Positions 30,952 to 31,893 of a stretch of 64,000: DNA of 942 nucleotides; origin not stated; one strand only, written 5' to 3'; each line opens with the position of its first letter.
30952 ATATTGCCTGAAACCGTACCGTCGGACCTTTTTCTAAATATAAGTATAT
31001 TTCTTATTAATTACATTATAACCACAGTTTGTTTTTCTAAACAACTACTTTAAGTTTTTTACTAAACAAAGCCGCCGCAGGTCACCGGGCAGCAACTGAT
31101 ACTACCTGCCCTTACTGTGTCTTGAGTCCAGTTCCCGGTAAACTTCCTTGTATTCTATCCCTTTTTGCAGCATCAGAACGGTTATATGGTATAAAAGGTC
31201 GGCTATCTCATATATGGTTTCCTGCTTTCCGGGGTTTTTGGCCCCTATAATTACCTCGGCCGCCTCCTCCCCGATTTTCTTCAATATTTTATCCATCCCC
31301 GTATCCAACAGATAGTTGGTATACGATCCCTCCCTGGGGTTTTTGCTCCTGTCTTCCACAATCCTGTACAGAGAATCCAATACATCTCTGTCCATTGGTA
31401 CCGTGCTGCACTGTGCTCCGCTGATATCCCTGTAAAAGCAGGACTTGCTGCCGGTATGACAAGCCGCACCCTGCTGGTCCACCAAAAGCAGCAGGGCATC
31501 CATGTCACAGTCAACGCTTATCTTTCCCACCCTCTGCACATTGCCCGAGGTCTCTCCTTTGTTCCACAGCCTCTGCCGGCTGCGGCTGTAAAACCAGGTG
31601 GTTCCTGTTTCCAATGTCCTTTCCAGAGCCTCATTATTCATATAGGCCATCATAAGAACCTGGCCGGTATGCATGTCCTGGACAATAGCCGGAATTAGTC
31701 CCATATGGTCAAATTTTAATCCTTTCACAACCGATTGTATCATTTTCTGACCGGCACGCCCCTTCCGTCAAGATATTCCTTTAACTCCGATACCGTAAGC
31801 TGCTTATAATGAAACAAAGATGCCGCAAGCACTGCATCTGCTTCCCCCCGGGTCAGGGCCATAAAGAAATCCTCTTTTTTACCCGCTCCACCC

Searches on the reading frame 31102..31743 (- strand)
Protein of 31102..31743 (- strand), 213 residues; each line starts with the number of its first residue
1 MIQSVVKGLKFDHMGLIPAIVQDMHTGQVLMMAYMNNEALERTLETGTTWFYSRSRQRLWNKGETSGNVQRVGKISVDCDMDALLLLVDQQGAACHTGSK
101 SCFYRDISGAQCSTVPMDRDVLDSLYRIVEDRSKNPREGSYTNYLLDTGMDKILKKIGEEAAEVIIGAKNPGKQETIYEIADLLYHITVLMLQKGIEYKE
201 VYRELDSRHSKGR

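Call 51: list_cluster_members(proteins=[P0004, P0012, P0016, P0003, window:31102-31743:-])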
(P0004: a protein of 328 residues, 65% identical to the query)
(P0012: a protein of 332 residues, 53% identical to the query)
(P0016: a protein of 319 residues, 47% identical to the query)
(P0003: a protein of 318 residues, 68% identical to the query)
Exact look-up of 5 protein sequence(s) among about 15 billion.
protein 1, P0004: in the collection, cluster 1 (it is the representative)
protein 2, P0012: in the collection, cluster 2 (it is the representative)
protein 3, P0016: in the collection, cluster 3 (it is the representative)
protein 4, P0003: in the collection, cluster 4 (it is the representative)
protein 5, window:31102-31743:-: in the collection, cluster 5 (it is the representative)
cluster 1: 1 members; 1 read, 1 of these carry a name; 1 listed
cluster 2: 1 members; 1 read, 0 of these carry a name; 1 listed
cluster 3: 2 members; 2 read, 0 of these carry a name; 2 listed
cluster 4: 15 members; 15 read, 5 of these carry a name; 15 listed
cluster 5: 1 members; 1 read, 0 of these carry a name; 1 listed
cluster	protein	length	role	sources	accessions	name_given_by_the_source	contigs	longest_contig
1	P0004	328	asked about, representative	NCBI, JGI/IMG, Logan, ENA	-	YVTN family beta-propeller protein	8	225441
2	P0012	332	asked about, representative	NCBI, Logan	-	-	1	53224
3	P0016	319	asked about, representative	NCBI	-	-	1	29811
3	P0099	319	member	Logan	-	-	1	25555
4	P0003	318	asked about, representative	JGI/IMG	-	YVTN family beta-propeller protein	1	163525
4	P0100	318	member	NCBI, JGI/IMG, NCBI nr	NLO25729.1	MAG: YncE family protein [Clostridiales bacterium] | YVTN family beta-propeller protein | YncE family protein [Clostridiales bacterium]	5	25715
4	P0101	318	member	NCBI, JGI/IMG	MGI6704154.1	MAG: YncE family protein [Clostridia bacterium] | YVTN family beta-propeller protein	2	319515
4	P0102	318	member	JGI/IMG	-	YVTN family beta-propeller protein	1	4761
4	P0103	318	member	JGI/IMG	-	YVTN family beta-propeller protein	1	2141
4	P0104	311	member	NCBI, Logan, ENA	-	-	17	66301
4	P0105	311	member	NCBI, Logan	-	-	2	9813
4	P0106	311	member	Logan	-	-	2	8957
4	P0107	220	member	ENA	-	-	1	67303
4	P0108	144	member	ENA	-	-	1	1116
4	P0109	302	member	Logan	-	-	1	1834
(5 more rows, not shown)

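Call 71: search_protein_families(library=pfam, proteins=[window:31102-31743:-], max_evalue=0.001)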
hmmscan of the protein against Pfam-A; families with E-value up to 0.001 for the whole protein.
window:31102-31743:- (213 aa): 2 families
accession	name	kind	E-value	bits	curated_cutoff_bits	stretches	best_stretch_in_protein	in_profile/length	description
PF01502.23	PRA-CH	-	8.8e-37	125.2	27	1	31-104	1-74/74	Phosphoribosyl-AMP cyclohydrolase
PF01503.22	PRA-PH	-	1.2e-21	77.3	21.3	1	123-209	2-86/86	Phosphoribosyl-ATP pyrophosphohydrolase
